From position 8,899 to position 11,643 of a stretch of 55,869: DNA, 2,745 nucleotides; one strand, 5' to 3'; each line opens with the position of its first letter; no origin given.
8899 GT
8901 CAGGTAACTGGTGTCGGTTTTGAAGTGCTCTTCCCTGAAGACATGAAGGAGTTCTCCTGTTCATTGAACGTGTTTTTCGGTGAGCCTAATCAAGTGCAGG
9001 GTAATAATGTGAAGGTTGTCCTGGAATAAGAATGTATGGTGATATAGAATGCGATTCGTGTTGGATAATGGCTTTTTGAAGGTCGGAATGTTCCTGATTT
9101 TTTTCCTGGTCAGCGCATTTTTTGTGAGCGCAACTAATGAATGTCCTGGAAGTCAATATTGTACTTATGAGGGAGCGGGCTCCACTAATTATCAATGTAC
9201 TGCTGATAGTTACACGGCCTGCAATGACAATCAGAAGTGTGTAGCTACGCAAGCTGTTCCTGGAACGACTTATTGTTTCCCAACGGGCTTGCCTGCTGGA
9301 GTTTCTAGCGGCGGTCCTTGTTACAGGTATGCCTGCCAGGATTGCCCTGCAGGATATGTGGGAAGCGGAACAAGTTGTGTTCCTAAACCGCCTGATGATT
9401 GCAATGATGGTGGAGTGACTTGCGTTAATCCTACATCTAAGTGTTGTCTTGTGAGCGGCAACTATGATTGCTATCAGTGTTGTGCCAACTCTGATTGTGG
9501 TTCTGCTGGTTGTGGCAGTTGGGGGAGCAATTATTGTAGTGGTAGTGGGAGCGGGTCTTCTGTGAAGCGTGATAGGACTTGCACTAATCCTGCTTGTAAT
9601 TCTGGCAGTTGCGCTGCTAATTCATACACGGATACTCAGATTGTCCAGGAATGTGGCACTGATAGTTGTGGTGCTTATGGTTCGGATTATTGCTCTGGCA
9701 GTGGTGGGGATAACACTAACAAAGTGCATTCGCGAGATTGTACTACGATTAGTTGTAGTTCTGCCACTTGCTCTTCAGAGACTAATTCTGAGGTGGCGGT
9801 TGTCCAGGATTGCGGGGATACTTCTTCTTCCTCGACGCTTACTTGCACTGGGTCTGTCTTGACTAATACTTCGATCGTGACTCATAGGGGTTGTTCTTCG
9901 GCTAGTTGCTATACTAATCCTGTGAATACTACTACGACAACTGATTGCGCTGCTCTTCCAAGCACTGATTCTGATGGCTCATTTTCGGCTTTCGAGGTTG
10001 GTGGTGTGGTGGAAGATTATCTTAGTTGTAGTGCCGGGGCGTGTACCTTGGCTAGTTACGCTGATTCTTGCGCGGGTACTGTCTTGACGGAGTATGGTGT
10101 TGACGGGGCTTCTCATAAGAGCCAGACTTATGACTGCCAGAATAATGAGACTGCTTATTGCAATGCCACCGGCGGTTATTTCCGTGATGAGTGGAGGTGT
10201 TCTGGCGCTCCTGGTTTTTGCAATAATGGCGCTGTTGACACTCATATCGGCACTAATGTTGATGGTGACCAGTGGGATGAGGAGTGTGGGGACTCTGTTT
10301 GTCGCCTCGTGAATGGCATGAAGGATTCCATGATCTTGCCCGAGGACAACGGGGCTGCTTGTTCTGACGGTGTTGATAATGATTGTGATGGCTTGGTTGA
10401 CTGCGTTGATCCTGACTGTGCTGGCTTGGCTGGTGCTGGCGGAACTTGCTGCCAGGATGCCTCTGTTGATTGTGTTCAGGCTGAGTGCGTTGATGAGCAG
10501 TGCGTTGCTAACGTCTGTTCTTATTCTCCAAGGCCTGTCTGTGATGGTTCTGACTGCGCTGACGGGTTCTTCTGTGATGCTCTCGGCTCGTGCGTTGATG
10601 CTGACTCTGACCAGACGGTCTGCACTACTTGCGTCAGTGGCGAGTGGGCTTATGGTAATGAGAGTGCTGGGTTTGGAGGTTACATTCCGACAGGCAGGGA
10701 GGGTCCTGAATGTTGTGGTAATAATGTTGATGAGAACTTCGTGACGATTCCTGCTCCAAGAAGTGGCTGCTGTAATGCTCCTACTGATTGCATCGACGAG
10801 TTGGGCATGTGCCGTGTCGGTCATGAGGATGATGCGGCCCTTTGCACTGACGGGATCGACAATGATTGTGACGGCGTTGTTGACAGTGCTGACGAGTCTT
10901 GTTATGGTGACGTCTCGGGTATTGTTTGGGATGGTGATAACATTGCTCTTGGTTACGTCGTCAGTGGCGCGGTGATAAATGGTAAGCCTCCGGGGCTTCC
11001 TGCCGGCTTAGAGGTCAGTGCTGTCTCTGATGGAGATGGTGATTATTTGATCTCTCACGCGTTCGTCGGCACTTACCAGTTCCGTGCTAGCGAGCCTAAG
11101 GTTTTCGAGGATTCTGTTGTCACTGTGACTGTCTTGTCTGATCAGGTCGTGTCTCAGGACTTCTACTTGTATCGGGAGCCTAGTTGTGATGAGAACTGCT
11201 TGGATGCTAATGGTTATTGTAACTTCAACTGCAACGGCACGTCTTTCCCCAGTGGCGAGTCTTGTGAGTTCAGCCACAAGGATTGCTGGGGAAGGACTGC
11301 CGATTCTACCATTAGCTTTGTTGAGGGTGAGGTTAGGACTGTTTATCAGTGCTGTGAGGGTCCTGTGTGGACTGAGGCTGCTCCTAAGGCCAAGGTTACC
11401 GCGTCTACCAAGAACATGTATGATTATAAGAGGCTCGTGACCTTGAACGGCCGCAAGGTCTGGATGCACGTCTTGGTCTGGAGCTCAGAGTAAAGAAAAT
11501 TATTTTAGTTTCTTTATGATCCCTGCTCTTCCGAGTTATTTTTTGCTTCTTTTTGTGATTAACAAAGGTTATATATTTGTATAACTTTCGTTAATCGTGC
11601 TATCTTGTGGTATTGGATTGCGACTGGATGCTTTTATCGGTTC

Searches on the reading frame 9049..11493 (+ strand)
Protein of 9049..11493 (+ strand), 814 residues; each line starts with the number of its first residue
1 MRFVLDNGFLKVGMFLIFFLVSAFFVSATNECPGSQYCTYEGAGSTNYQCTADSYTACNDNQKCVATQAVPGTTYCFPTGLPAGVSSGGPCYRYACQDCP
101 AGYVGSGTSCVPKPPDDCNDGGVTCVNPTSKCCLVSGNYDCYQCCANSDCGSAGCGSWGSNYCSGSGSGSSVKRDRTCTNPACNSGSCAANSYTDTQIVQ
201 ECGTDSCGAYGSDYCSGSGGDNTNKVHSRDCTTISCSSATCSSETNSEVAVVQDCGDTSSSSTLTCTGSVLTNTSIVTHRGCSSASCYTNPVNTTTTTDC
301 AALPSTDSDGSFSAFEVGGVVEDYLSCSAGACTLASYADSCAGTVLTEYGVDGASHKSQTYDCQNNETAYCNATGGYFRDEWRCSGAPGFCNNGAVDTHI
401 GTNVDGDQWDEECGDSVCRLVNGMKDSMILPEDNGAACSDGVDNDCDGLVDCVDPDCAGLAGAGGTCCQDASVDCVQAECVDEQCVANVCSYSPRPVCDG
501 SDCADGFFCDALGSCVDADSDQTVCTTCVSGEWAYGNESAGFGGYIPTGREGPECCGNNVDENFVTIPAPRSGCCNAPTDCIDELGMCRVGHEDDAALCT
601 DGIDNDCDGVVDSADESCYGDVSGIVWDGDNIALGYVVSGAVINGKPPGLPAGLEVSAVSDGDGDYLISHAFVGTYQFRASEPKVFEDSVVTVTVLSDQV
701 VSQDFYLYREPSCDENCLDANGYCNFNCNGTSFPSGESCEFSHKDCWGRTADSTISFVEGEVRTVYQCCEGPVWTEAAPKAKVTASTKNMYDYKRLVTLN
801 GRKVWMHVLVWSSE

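Call 36: search_protein_families(library=pfam, proteins=[window:9049-11493:+], max_evalue=0.001)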
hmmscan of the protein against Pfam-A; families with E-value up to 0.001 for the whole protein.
window:9049-11493:+ (814 aa): 1 family
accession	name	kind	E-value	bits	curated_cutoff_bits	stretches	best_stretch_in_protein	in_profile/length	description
PF13620.12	CarboxypepD_reg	-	0.00014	22.5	32.3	1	635-707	11-81/82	Carboxypeptidase regulatory-like domain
